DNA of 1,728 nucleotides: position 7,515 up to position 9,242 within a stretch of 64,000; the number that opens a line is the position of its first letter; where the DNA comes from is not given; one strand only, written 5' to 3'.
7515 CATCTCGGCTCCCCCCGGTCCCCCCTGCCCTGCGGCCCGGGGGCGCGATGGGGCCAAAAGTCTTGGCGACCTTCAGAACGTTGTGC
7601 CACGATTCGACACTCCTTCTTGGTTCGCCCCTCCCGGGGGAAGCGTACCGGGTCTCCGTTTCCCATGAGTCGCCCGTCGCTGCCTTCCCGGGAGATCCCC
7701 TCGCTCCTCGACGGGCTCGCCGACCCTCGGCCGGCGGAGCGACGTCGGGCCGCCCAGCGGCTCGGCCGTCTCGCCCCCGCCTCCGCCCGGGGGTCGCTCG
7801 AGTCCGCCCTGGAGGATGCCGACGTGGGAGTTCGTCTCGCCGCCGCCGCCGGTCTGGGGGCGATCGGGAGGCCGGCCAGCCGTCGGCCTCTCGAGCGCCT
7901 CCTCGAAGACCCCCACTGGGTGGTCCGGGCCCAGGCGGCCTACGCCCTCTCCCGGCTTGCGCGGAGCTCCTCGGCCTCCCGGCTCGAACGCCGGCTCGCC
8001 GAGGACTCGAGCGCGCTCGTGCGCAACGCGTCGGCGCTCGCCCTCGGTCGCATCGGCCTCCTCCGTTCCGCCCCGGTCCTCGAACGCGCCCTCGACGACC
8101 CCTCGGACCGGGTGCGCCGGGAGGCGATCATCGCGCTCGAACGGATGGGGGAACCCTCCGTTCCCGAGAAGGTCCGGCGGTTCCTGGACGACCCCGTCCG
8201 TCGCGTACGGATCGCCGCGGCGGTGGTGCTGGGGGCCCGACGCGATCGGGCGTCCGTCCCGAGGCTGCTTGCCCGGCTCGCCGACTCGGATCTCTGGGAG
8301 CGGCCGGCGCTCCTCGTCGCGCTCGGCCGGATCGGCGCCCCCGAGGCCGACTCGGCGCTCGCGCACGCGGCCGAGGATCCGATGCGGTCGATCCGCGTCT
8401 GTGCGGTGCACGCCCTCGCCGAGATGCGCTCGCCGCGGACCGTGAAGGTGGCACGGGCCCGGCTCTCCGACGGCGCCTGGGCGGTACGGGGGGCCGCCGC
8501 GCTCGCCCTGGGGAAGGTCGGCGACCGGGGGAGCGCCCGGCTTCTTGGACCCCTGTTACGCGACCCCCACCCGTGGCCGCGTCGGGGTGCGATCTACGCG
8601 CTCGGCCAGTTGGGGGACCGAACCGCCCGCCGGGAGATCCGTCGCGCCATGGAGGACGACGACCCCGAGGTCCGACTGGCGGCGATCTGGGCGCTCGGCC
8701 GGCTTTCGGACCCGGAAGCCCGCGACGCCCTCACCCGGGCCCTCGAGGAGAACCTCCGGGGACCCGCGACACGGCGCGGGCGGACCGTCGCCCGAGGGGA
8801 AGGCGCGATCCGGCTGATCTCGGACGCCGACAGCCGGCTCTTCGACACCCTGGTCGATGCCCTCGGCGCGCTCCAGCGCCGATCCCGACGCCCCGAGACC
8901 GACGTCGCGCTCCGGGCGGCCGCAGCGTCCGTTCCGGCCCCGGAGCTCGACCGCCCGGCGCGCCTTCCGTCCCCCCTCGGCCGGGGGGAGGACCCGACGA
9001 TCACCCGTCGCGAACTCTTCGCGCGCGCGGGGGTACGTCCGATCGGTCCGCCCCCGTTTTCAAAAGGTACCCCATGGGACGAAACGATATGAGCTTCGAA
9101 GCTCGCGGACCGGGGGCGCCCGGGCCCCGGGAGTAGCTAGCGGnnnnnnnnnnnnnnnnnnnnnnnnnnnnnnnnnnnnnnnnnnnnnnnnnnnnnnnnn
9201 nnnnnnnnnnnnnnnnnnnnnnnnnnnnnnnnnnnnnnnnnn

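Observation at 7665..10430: HEAT-repeat protein immediately followed by a processive (QxxRW) GT2 polysaccharide synthase: first copy of a duplicated HEAT–glycosyltransferase module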

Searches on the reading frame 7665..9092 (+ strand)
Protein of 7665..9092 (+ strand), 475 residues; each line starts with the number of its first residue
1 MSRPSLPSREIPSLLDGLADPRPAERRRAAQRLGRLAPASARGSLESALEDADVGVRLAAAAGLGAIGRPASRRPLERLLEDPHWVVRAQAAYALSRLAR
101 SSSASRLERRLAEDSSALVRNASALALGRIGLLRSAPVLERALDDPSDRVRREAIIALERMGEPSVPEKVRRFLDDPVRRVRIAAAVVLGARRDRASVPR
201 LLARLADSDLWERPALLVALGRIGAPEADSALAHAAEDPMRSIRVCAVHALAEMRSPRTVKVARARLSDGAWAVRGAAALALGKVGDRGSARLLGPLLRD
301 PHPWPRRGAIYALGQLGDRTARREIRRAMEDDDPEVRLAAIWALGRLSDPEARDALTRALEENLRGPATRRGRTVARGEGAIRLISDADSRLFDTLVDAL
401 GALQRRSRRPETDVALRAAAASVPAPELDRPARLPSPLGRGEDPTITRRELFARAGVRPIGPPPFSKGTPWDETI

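Call 11: search_protein_families(library=pfam, proteins=[window:7665-9092:+], max_evalue=0.01)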
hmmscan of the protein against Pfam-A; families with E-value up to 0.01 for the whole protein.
window:7665-9092:+ (475 aa): 9 families
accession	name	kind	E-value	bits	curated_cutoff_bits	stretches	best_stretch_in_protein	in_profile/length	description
PF13646.12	HEAT_2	-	9.8e-81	266.6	27.7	7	294-362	4-73/88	HEAT repeats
PF02985.28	HEAT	-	3.8e-33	110.8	23.5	2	75-100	4-29/31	HEAT repeat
PF03130.22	HEAT_PBS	-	5.9e-24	82.3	20.9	1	336-361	1-26/27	PBS lyase HEAT-like repeat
PF13513.12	HEAT_EZ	-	1.4e-17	64.2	27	1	326-347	34-55/55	HEAT-like repeat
PF12717.13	Cnd1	-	4e-10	40.4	26.4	0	74-127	24-82/162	non-SMC mitotic condensation complex subunit 1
PF21581.3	SCD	-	1.4e-05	25.7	27.5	0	142-173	38-70/75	Stromalin conservative domain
PF01602.26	Adaptin_N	-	5.8e-05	22.3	37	0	74-115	117-164/524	Adaptin N terminal region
PF01347.28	Vitellogenin_N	-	9.4e-05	21.6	24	0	45-101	467-526/590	Lipoprotein amino terminal region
PF00514.29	Arm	-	0.0011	19.4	20.6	0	329-349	21-41/41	Armadillo/beta-catenin-like repeat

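Call 15: search_protein_families(library=ncbifam, proteins=[window:7665-9092:+], max_evalue=0.001)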
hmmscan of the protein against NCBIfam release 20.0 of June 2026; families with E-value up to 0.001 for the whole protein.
window:7665-9092:+ (475 aa): 8 families
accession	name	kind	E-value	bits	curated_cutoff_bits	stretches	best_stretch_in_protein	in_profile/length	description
NF045915.1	PhycobilmeDegNblB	equivalog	1.2e-37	129.5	300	4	25-182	17-178/214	phycobilisome degradation protein NblB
NF010374.0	PRK13800.1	equivalog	4.5e-27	94.7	1196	2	49-287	631-868/898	fumarate reductase/succinate dehydrogenase flavoprotein subunit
NF058502.1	phyc_lyase_CpcE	equivalog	2.9e-19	69.6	330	2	85-254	56-235/260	C-phycocyanin alpha-cysteine-84 phycocyanobilin lyase subunit CpcE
NF058505.1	phyc_lyase_CpeY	equivalog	1.1e-14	53.9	600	0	306-349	69-112/419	C-phycoerythrin alpha-cysteine-82 phycoerythrobilin lyase CpeY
NF045662.1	DVU0298_fam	equivalog_domain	3.3e-11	43.2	75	0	306-359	125-184/213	DVU0298 family protein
TIGR02270.1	TIGR02270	subfamily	4.5e-09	35.8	206.8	1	11-209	88-282/410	TIGR02270 family protein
NF007244.0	PRK09687.1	equivalog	2.2e-08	33.7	275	0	112-226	138-253/285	putative lyase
NF058515.1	phyc_lyase_CpcF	equivalog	5.3e-05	22.9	220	0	27-119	78-184/200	C-phycocyanin alpha-cysteine-84 phycocyanobilin lyase subunit CpcF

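Call 34: search_solved_structures(query=window:7665-9092:+, max_evalue=0.001)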
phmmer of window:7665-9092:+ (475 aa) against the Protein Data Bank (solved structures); distinct sequences matched with E-value up to 0.001: 25.
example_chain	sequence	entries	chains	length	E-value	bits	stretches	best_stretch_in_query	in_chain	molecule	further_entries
9sah_A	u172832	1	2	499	5e-49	171.1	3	181-361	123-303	E4-NB2 synthetic fusion protein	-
6ft5_A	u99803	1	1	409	1.1e-42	150.2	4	256-362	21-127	alphaRep A3_A3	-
6fsq_A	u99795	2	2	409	3.6e-40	141.9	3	256-362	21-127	alphaRep A3_bGFPD | A3_bGFPD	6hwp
4zv6_A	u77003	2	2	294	3.1e-39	138.8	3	274-363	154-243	AlphaRep-7 | alpha-Rep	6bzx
4xl5_C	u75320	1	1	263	1.4e-26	97.1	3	273-362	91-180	bGFP-A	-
7p0h_A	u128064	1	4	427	3.2e-23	86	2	254-362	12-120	Helicobacter pylori ComF fused to an artificial alphaREP crystallization helper (named B2)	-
6gx7_E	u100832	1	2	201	7.9e-23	84.7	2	256-362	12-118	iiiA5 ALPHAREP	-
6gwc_C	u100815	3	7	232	1.2e-22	84.2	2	256-362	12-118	iE5 ALPHAREP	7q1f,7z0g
8aw4_A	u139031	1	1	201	2.2e-22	83.3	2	256-362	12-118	ALPHAREP bB-E3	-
3ltj_A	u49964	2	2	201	2.6e-22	83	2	256-362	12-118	AlphaRep-4 | bA3-2: binder of A3 protein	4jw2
3ltm_A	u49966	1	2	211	3.3e-22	82.7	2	253-362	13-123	Alpha-Rep4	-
4xvp_D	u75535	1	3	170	6.6e-19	71.8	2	256-361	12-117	BGFP-C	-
8aw4_B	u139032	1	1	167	7.1e-18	68.4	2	271-345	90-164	ALPHAREP bGFPD-YY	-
9rhz_A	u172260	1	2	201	9.6e-18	68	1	236-362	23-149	ALPHAREP bE5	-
6veh_A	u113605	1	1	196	4.5e-16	62.5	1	260-362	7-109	HEAT repeat domain-containing protein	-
4d4z_A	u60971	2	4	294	1.3e-08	37.9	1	87-190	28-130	DEOXYHYPUSINE HYDROXYLASE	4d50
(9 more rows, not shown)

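Call 51: find_homologous_proteins(query=window:7665-9092:+)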
Query window:7665-9092:+ (475 aa): 783 proteins with E <= 0.001 among 8000 candidates; the best 120 are listed.
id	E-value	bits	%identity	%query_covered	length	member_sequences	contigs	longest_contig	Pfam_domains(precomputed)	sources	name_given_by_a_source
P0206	4.0e-144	499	61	96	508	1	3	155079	PF12717.14,PF00514.30,PF02985.29,PF03130.23,PF13513.13,PF13646.13,PF23227.2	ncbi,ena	-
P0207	7.1e-144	499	62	93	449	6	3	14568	PF21581.4,PF12717.14,PF00514.30,PF02985.29,PF03130.23,PF13513.13,PF13646.13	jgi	-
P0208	9.1e-131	455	59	92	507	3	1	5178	PF12717.14,PF00514.30,PF02985.29,PF03130.23,PF13513.13,PF13646.13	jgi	-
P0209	1.0e-130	455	58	94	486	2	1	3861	PF12717.14,PF00514.30,PF02985.29,PF03130.23,PF13513.13,PF13646.13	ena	-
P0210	2.1e-129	451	59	91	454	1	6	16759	PF12717.14,PF02985.29,PF03130.23,PF13513.13,PF01602.27,PF13646.13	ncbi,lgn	-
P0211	9.2e-128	446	61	85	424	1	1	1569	PF21581.4,PF12717.14,PF00514.30,PF02985.29,PF03130.23,PF13513.13,PF13646.13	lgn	-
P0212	1.4e-126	442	58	95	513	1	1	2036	PF12717.14,PF00514.30,PF02985.29,PF03130.23,PF13513.13,PF13646.13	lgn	-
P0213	1.4e-123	432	59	90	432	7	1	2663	PF12717.14,PF00514.30,PF02985.29,PF03130.23,PF13513.13,PF13646.13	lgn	-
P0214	7.2e-122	426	58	90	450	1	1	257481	PF12717.14,PF00514.30,PF02985.29,PF14668.12,PF03130.23,PF13513.13,PF13646.13,PF23227.2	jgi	jgi:HEAT repeat protein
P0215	3.6e-121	424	58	87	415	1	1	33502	PF12717.14,PF02985.29,PF03130.23,PF13513.13,PF13646.13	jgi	jgi:HEAT repeat protein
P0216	2.1e-119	418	59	88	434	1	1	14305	PF12717.14,PF02985.29,PF03130.23,PF13513.13,PF13646.13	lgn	-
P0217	3.4e-119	417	54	94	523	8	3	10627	PF12717.14,PF00514.30,PF02985.29,PF03130.23,PF13513.13,PF13646.13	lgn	-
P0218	3.1e-118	414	56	93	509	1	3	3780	PF12717.14,PF00514.30,PF02985.29,PF03130.23,PF13513.13,PF13646.13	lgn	-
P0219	3.6e-115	404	55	93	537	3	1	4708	PF12717.14,PF00514.30,PF02985.29,PF03130.23,PF13513.13,PF13646.13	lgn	-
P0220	9.8e-112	393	58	83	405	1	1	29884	PF12717.14,PF00514.30,PF02985.29,PF03130.23,PF13513.13,PF13646.13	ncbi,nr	ncbi:MAG: HEAT repeat domain-containing protein [Thermoplasmata archaeon]|nr:HEAT repeat domain-cont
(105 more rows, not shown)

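Call 52: find_encoding_contigs(protein=P0214, flank=6000, max_places=1)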
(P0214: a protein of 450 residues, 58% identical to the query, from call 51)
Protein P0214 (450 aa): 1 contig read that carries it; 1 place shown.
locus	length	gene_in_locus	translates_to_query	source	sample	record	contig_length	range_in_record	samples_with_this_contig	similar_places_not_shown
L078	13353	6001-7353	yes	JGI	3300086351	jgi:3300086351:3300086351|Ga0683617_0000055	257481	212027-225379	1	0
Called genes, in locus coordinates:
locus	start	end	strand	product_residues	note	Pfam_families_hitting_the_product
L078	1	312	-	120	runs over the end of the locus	-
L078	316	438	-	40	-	-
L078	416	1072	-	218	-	PF01813:ATP-synt_D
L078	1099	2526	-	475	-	PF02874:ATP-synt_ab_N, PF00006:ATP-synt_ab, PF22919:ATP-synt_VA_C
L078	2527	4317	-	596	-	PF02874:ATP-synt_ab_N, PF16886:ATP-synt_ab_Xtn, PF00006:ATP-synt_ab, PF22919:ATP-synt_VA_C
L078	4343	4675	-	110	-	PF01990:ATP-synt_F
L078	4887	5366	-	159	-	-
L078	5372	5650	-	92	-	PF13237:Fer4_10 (weak), PF14697:Fer4_21 (faint), PF00037:Fer4 (weak), PF12838:Fer4_7 (weak), PF13187:Fer4_9 (weak)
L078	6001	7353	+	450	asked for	PF00514:Arm (faint), PF13646:HEAT_2, PF13513:HEAT_EZ (faint), PF14668:RICTOR_V (faint), PF13646:HEAT_2, PF03130:HEAT_PBS (weak), PF13646:HEAT_2, PF02985:HEAT (weak), +2 more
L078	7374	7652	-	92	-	PF12838:Fer4_7 (faint), PF13237:Fer4_10, PF14697:Fer4_21 (faint), PF00037:Fer4 (weak), PF13187:Fer4_9 (weak)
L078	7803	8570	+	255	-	PF01904:DUF72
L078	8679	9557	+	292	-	-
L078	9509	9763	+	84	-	PF26485:DUF8156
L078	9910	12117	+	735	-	PF00136:DNA_pol_B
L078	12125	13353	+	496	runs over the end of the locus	-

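Call 53: find_encoding_contigs(protein=P0220, flank=6000, max_places=1)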
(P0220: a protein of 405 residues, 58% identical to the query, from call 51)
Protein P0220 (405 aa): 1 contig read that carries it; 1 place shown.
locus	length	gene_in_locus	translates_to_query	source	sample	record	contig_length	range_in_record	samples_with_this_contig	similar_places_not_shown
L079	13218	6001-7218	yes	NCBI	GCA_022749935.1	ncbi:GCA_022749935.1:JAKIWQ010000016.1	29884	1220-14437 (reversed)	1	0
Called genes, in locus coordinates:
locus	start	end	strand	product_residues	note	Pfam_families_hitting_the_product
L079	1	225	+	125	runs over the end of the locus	PF08818:DUF1801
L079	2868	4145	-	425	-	-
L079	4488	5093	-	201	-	PF04140:ICMT, PF04191:PEMT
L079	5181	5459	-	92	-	PF12797:Fer4_2 (faint), PF13237:Fer4_10 (weak), PF14697:Fer4_21 (faint), PF00037:Fer4 (weak), PF13484:Fer4_16 (faint), PF12838:Fer4_7 (weak), PF13187:Fer4_9 (weak)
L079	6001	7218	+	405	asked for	PF13646:HEAT_2 (weak), PF02985:HEAT (faint), PF12717:Cnd1 (faint), PF13513:HEAT_EZ (faint), PF13646:HEAT_2, PF13646:HEAT_2, PF03130:HEAT_PBS (weak), PF13646:HEAT_2, +1 more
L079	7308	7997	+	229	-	PF09365:DUF2461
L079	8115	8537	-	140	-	-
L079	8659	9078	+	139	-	PF21619:DUF6855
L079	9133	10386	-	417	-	PF07690:MFS_1 (weak), PF13347:MFS_2 (weak), PF07690:MFS_1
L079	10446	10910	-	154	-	PF09828:ChrB_C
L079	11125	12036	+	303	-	-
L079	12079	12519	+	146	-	-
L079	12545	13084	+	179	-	PF13302:Acetyltransf_3, PF13420:Acetyltransf_4 (weak), PF00583:Acetyltransf_1 (weak)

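Call 54: find_encoding_contigs(protein=P0207, flank=6000, max_places=1)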
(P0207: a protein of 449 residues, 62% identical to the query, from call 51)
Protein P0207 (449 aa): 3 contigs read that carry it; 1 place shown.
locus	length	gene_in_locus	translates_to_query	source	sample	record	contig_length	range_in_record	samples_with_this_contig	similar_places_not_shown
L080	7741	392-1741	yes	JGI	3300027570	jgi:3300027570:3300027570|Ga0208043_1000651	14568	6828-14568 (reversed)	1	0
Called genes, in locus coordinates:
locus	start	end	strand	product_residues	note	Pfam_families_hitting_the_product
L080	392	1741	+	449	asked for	PF03130:HEAT_PBS (faint), PF12717:Cnd1 (faint), PF13646:HEAT_2, PF00514:Arm (faint), PF13513:HEAT_EZ (faint), PF21581:SCD (faint), PF13646:HEAT_2, PF02985:HEAT (weak)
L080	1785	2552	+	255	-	PF01904:DUF72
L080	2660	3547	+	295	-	-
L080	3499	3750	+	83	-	PF26485:DUF8156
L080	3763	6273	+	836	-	PF00136:DNA_pol_B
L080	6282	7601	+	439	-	-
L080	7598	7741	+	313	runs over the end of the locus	PF13302:Acetyltransf_3 (faint), PF00583:Acetyltransf_1, PF13673:Acetyltransf_10, PF13508:Acetyltransf_7, PF08445:FR47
